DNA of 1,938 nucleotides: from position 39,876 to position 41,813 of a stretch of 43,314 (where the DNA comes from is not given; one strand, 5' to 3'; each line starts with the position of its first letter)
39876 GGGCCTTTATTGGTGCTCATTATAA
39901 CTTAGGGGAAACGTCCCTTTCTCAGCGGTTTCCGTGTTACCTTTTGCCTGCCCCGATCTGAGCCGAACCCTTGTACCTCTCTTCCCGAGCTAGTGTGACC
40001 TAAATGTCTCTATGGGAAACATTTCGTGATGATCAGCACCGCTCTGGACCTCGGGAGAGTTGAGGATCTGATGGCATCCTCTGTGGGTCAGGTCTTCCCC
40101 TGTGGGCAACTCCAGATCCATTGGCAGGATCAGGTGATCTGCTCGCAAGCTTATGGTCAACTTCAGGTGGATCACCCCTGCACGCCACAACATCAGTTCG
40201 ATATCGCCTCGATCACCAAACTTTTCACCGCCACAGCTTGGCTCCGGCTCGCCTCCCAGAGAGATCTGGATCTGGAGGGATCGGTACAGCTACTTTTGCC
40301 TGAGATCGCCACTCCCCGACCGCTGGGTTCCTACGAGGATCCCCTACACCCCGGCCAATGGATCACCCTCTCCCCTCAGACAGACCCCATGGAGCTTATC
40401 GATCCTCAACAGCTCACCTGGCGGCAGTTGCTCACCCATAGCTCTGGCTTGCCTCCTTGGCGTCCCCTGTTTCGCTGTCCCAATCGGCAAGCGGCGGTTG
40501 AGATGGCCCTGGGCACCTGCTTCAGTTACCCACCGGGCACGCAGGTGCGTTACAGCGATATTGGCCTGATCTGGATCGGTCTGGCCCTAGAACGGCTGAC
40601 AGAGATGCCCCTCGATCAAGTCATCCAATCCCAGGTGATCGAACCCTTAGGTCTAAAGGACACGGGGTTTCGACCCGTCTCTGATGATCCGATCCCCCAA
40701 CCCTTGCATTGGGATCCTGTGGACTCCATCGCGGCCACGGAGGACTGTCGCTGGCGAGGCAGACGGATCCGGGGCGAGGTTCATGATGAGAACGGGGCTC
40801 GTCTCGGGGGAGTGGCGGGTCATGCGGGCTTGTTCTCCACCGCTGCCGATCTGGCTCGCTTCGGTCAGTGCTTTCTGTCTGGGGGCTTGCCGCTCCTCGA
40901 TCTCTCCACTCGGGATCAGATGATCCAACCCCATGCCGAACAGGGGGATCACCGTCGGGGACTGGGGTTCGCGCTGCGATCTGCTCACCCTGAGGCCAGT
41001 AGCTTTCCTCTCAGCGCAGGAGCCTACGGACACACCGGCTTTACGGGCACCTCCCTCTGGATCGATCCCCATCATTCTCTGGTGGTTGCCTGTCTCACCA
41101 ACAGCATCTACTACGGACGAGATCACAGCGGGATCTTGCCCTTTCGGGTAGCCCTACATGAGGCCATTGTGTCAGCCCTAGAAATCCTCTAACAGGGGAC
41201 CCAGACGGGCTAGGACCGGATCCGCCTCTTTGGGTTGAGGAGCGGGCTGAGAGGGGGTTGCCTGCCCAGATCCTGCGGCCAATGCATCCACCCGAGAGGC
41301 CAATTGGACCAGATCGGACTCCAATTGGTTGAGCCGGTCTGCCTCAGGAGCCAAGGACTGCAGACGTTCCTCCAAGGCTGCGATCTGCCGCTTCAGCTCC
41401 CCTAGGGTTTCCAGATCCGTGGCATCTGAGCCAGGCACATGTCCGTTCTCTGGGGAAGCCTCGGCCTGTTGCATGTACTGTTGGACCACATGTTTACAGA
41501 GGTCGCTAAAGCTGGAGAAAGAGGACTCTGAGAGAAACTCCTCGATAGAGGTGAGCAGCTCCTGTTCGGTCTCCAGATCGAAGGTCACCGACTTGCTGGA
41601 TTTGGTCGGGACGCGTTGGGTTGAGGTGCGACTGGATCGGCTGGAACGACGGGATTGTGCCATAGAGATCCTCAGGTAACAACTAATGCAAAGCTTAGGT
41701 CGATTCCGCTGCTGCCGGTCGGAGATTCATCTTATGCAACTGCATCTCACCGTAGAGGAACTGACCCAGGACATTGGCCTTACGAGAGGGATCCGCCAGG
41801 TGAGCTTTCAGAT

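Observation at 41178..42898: Chromosomally encoded ParM-like actin with a downstream ParR-like coiled-coil partner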

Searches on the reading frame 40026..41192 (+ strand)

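Call 3: search_protein_families(library=pfam, proteins=[window:40026-41192:+], max_evalue=1)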
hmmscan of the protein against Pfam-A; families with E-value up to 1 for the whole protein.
window:40026-41192:+ (388 aa): 1 family
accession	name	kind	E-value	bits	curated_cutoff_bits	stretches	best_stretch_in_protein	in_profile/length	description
PF00144.29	Beta-lactamase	-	3.8e-50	171.4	27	1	35-365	25-315/329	Beta-lactamase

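Call 4: search_protein_families(library=ncbifam, proteins=[window:40026-41192:+], max_evalue=1)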
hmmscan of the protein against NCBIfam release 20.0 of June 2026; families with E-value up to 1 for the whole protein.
window:40026-41192:+ (388 aa): 13 families
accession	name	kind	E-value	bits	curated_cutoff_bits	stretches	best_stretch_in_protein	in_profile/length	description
NF002968.0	PRK03642.1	equivalog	2.2e-32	112.4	385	2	151-360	178-395/432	penicillin binding protein PBP4B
NF007943.0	PRK10662.1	equivalog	7.8e-16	57.6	266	2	123-220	125-229/380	D-alanyl-D-alanine-carboxypeptidase/endopeptidase AmpH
NF052559.1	MthAcHydAcmB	equivalog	2.9e-15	55.9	550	1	34-220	34-218/391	methyl acetate hydrolase AcmB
NF033085.1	bla_class_C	equivalog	1.6e-05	23.9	415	2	47-95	45-93/356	class C beta-lactamase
NF038269.1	lipase_LipE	equivalog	5.2e-05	22.5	750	1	129-358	131-380/407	lipase LipE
NF033159.0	blaPAC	exception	0.00087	18.2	850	1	130-213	123-205/380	PAC family class C beta-lactamase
NF045671.1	blaPNC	exception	0.0012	17.7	750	1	48-96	87-135/401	PNC family class C beta-lactamase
NF000423.2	blaSRT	exception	0.0024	17.1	860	1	43-94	61-112/378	SRT/SST family class C beta-lactamase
NF009622.0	PRK13128.1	equivalog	0.0056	15.2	443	1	25-99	23-98/518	D-aminopeptidase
NF041663.1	ampC_Sliq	exception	0.029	13.3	860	0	46-71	64-89/378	cephalosporin-hydrolyzing class C beta-lactamase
NF000264.2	blaOCH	exception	0.06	12.4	800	1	167-213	167-213/390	OCH family extended-spectrum class C beta-lactamase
NF000422.6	blaPDC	exception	0.096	11.9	865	0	167-214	168-215/397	PDC family class C beta-lactamase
NF000385.4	blaACT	exception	0.24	10.4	810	0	46-93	68-115/380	ACT family cephalosporin-hydrolyzing class C beta-lactamase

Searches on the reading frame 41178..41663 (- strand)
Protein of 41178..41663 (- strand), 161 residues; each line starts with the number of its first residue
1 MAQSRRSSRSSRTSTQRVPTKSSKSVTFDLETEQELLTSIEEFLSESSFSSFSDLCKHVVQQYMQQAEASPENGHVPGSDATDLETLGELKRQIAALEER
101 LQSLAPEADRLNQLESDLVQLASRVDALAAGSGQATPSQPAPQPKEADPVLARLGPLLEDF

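Call 3: search_protein_families(library=pfam, proteins=[window:41178-41663:-], max_evalue=1)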
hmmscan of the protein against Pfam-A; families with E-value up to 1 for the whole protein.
window:41178-41663:- (161 aa): 17 families
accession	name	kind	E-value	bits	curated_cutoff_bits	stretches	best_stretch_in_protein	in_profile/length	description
PF11898.13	DUF3418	-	0.0088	15.2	25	1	80-135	484-539/582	Domain of unknown function (DUF3418)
PF23991.1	DUF7310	-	0.02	15.8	40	1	93-128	24-56/83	Coiled-coil region of unknown function (DUF7310)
PF24430.1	DUF7553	-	0.02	15.8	27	1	85-127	26-66/85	Family of unknown function (DUF7553)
PF16535.10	T3SSipB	-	0.047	14.5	31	1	89-130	78-119/155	Type III cell invasion protein SipB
PF15011.11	CA109-like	-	0.048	14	27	1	90-153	61-124/161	Ribosome biogenesis protein C1orf109-like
PF05644.16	Miff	-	0.049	13.8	23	1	40-109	192-264/291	Mitochondrial and peroxisomal fission factor Mff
PF06005.17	ZapB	-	0.064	14.2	31.5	1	84-127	17-64/71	Cell division protein ZapB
PF18210.6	Knl1_RWD_C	-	0.091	13.3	27.8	1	85-128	4-53/151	Knl1 RWD C-terminal domain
PF04102.17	SlyX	-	0.12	13.5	30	0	87-109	33-55/67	SlyX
PF10046.14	BLOC1_2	-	0.12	13.2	33.4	1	87-129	43-85/96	Biogenesis of lysosome-related organelles complex-1 subunit 2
PF03127.19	GAT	-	0.12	13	31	1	78-117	17-63/77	GAT domain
PF12761.13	End3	-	0.13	12.9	25.2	0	81-110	11-39/115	Actin cytoskeleton-regulatory complex protein END3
PF18595.6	Nuf2_DHR10-like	-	0.14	12.6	28.4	1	85-121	2-38/117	Nuf2, DHR10-like domain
PF10975.14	DUF2802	-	0.15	12.7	33.5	0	87-106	6-25/68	Protein of unknown function (DUF2802)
PF12329.13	TMF_DNA_bd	-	0.21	12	35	1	84-126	32-71/74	TATA element modulatory factor 1 DNA binding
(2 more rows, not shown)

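Call 4: search_protein_families(library=ncbifam, proteins=[window:41178-41663:-], max_evalue=1)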
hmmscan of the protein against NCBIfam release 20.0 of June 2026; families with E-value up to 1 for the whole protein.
window:41178-41663:- (161 aa): 5 families
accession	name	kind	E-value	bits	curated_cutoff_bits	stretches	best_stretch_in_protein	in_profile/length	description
NF052682.1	morpho_FcmC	equivalog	4.7e-22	79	90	1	21-161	3-159/159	filament morphology membrane protein FcmC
NF041751.2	sbcc_Staph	equivalog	0.052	11.5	920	1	29-129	353-451/1007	exonuclease subunit SbcC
TIGR02976.1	phageshock_pspB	equivalog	0.082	13.2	51.7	0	107-128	40-61/75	envelope stress response membrane protein PspB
NF033885.1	conj_TraP_IncI1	equivalog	0.089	12.5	135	1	70-149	85-162/217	conjugal transfer protein TraP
TIGR04211.1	SH3_and_anchor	equivalog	0.13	11.8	65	1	83-130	91-139/198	TIGR04211 family SH3 domain-containing protein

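Call 62: search_protein_families(library=ncbifam, proteins=[window:41181-41663:-], max_evalue=0.001)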
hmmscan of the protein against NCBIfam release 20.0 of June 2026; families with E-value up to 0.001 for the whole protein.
seq(161 aa): 1 family
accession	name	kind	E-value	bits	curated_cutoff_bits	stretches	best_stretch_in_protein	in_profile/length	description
NF052682.1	morpho_FcmC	equivalog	4.7e-22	79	90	1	21-161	3-159/159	filament morphology membrane protein FcmC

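Call 68: predict_structure(protein=window:41178-41663:-)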
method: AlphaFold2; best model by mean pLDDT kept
length: 161 residues; sequences in the alignment: 1
mean_pLDDT: 65.6   pTM: 0.27
mean pLDDT of the five models: 65.6, 56.9, 55.9, 54.7, 48.5
residues with pLDDT >= 90: 22; 70-90: 45; 50-70: 49; < 50: 45
segments of 3 or more residues with pLDDT < 50: 1-4, 14-28, 72-80, 134-147
pLDDT, mean of each block of 10 residues (from residue 1): 51 44 46 69 65 73 64 44 71 89 89 95 89 47 48 67 50
secondary structure, 60 per line:
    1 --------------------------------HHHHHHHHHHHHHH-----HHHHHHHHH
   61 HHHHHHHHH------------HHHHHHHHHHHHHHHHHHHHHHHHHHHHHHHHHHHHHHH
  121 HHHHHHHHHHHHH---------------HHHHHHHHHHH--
elements in order: H33-46 H52-69 H82-133 H149-159
